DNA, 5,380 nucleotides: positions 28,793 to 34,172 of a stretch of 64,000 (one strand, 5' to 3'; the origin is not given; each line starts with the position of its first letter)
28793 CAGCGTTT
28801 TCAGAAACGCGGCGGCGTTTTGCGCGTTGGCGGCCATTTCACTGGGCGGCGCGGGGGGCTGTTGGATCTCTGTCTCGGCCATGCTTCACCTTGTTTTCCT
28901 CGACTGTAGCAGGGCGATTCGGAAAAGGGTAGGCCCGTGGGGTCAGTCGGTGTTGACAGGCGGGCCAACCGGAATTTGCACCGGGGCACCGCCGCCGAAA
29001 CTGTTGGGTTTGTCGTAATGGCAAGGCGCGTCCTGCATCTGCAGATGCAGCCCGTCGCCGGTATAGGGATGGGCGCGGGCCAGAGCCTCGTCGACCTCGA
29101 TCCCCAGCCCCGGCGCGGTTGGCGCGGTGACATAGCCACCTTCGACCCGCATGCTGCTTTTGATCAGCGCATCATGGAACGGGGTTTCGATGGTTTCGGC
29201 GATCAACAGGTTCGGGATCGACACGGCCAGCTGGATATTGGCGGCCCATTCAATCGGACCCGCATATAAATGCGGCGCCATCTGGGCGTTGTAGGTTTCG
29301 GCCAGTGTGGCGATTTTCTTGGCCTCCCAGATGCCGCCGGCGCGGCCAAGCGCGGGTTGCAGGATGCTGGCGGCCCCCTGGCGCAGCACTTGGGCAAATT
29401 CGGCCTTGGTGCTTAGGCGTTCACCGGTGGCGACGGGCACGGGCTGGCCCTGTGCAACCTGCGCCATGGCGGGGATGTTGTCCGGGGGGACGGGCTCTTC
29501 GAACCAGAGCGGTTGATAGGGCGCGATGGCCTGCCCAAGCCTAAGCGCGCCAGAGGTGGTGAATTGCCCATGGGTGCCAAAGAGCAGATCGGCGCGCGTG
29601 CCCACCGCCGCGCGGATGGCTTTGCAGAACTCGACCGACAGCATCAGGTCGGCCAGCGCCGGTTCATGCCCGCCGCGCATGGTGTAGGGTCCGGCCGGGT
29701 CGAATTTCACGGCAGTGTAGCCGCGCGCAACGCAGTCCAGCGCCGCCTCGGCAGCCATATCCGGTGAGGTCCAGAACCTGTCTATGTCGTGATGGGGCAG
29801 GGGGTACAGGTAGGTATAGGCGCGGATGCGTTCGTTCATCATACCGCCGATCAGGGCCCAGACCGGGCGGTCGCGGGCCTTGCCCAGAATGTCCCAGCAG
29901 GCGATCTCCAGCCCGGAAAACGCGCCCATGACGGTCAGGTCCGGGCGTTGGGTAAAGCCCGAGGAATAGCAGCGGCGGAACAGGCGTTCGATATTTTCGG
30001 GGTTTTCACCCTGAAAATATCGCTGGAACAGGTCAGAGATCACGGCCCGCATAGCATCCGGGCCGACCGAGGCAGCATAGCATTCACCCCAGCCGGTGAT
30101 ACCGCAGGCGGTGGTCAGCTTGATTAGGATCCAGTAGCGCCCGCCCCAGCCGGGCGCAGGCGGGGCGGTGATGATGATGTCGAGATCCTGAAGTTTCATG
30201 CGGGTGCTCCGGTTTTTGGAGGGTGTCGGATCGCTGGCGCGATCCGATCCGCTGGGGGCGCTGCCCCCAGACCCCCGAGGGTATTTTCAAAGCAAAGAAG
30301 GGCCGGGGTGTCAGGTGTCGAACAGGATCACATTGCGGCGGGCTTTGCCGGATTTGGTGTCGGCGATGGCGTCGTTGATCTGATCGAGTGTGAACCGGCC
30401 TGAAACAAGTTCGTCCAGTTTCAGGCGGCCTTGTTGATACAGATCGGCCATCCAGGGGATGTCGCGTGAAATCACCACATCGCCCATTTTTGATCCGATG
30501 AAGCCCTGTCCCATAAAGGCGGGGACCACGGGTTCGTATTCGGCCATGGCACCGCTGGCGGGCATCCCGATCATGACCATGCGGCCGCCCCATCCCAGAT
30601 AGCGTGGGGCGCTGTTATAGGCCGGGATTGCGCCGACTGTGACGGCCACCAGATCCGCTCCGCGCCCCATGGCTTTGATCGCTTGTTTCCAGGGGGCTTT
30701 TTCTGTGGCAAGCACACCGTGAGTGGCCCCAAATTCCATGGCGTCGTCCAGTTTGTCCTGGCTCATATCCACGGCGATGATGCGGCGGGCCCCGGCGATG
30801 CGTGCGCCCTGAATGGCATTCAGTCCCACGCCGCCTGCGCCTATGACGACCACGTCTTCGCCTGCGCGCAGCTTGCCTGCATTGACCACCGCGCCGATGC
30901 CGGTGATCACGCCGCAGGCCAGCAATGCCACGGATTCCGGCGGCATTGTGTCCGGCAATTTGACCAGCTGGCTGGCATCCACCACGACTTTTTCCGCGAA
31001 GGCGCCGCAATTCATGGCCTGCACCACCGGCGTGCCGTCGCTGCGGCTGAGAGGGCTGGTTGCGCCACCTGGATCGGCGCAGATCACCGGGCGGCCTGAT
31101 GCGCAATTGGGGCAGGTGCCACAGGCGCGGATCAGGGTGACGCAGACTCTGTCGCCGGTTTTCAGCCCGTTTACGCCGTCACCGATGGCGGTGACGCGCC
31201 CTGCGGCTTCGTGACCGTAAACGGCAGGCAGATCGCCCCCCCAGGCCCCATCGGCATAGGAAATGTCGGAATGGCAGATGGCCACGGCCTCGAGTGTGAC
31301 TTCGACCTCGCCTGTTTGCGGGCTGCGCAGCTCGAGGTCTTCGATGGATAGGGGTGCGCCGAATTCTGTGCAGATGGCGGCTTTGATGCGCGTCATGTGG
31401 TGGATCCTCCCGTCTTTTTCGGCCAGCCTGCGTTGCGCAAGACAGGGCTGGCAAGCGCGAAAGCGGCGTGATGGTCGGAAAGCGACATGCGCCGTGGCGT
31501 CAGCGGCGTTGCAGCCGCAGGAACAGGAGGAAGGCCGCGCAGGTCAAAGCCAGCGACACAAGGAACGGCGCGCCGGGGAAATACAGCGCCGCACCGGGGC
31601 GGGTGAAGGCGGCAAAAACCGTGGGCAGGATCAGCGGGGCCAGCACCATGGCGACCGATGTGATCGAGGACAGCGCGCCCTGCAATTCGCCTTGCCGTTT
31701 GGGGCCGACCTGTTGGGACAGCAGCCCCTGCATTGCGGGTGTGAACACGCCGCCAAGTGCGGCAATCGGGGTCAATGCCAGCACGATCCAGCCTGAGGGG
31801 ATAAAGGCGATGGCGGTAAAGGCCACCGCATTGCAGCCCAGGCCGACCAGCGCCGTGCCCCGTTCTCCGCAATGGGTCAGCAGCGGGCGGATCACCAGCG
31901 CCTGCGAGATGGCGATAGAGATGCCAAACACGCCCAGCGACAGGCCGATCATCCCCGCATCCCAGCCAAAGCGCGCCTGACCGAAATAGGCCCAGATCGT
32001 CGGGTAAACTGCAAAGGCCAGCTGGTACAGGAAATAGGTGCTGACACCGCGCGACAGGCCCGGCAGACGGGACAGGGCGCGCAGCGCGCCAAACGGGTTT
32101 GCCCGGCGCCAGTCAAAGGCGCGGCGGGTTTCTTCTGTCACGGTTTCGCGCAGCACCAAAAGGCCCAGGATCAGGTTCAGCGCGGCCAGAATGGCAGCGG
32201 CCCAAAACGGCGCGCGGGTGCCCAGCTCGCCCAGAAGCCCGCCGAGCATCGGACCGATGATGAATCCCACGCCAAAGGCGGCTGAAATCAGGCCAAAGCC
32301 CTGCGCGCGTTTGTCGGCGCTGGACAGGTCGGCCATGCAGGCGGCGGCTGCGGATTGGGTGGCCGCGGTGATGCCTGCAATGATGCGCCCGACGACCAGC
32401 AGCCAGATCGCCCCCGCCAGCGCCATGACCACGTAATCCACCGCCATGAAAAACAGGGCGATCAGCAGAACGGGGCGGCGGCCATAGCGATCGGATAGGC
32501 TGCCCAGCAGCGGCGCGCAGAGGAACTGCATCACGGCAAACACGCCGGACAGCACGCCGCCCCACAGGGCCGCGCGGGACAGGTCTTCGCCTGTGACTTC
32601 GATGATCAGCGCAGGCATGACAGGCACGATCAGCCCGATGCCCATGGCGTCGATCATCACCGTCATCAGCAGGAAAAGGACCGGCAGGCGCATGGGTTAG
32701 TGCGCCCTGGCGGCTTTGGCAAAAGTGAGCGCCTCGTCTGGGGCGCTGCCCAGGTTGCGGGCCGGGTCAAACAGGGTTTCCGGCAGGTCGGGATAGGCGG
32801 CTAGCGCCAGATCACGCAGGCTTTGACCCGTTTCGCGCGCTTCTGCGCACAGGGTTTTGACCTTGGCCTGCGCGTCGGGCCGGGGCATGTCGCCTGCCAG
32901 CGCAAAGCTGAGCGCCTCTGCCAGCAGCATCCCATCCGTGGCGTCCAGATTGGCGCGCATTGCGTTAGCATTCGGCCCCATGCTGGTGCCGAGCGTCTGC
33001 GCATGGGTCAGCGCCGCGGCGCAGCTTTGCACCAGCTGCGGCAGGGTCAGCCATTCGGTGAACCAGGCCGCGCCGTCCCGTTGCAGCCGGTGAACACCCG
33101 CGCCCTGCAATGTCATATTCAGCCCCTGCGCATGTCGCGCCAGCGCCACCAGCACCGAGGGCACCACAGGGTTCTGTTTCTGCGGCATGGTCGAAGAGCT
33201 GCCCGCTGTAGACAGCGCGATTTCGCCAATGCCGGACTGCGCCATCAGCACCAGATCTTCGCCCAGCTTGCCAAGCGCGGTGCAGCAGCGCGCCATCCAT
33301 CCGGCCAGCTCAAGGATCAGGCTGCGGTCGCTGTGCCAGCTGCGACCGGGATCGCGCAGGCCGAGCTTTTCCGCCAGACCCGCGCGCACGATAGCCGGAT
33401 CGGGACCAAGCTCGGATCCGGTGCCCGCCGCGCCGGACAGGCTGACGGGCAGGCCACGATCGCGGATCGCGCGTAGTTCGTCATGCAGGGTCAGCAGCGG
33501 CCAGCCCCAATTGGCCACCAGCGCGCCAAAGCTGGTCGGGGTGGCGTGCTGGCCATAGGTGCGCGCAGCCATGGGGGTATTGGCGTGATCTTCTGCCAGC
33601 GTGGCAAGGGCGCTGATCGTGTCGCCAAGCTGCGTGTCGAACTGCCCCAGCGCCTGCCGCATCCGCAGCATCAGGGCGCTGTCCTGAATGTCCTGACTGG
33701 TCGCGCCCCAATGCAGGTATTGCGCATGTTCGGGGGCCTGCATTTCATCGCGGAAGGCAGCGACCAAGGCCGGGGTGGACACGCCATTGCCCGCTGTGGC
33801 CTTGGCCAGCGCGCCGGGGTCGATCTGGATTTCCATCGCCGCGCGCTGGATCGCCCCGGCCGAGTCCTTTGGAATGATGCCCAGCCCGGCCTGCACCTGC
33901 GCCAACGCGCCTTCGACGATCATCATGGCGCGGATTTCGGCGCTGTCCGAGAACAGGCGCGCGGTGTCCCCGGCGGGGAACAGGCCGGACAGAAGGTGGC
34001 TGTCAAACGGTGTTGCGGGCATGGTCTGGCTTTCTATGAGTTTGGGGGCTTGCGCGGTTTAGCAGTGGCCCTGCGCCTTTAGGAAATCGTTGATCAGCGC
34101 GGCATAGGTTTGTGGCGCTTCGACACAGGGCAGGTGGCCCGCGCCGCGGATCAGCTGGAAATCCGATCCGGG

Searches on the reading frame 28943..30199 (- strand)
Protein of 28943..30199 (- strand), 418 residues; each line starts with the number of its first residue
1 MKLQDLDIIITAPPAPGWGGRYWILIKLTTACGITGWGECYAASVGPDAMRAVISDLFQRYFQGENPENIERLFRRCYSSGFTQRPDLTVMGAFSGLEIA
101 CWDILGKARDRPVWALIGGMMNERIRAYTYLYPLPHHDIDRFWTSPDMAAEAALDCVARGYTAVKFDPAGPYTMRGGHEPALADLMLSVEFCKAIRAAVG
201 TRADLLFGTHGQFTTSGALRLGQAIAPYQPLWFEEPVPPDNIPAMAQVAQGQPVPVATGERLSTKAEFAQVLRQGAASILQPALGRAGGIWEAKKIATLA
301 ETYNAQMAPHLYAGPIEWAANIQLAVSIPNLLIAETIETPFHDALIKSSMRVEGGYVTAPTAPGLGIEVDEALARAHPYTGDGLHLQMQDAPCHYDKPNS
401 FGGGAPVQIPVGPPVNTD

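Call 29: search_protein_families(library=pfam, proteins=[window:28943-30199:-], max_evalue=0.00001)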
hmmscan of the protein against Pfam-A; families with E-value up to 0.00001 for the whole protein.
window:28943-30199:- (418 aa): 2 families
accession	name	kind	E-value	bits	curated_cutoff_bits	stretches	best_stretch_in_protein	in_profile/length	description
PF13378.12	MR_MLE_C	-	5.4e-63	213.1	29.4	1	149-372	3-218/219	Enolase C-terminal domain-like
PF02746.21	MR_MLE_N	-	2.1e-12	47.7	22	1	23-118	28-117/117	Mandelate racemase / muconate lactonizing enzyme, N-terminal domain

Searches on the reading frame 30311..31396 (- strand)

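Call 29: search_protein_families(library=pfam, proteins=[window:30311-31396:-], max_evalue=0.00001)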
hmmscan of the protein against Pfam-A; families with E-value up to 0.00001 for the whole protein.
window:30311-31396:- (361 aa): 2 families
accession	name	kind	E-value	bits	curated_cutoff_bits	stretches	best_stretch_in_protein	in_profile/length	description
PF08240.17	ADH_N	-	4.2e-26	91.7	23.5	1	28-149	2-104/104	Alcohol dehydrogenase GroES-like domain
PF00107.32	ADH_zinc_N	-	1.1e-22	80.8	31.8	1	189-319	1-126/129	Zinc-binding dehydrogenase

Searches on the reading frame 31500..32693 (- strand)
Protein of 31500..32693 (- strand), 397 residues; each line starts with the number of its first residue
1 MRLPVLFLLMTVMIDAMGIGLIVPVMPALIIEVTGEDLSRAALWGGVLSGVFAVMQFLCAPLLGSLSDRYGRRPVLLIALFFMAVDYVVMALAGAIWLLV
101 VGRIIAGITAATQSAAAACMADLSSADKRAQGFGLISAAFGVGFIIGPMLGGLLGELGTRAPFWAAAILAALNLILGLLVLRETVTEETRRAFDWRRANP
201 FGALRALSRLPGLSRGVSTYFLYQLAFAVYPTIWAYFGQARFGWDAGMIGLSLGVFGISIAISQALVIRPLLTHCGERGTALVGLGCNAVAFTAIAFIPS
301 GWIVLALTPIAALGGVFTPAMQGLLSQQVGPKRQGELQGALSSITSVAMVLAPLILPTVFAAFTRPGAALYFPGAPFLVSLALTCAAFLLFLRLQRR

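Call 29: search_protein_families(library=pfam, proteins=[window:31500-32693:-], max_evalue=0.00001)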
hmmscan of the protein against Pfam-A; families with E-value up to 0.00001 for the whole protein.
window:31500-32693:- (397 aa): 3 families
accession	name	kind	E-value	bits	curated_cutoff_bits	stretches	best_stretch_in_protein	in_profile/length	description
PF07690.21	MFS_1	-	1e-44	153.4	33.4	2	9-231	2-226/347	Major Facilitator Superfamily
PF00083.30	Sugar_tr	-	8.1e-12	45.2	22.3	1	42-184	45-194/452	Sugar (and other) transporter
PF12832.13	MFS_1_like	-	4.2e-07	29.8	25.2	1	49-156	253-363/373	MFS_1 like family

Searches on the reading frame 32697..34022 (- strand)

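Call 29: search_protein_families(library=pfam, proteins=[window:32697-34022:-], max_evalue=0.00001)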
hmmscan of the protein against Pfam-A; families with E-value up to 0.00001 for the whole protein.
window:32697-34022:- (441 aa): 1 family
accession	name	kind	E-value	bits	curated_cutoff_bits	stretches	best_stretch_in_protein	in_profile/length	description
PF00206.25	Lyase_1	-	2.3e-35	122.9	27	1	29-300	28-312/312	Lyase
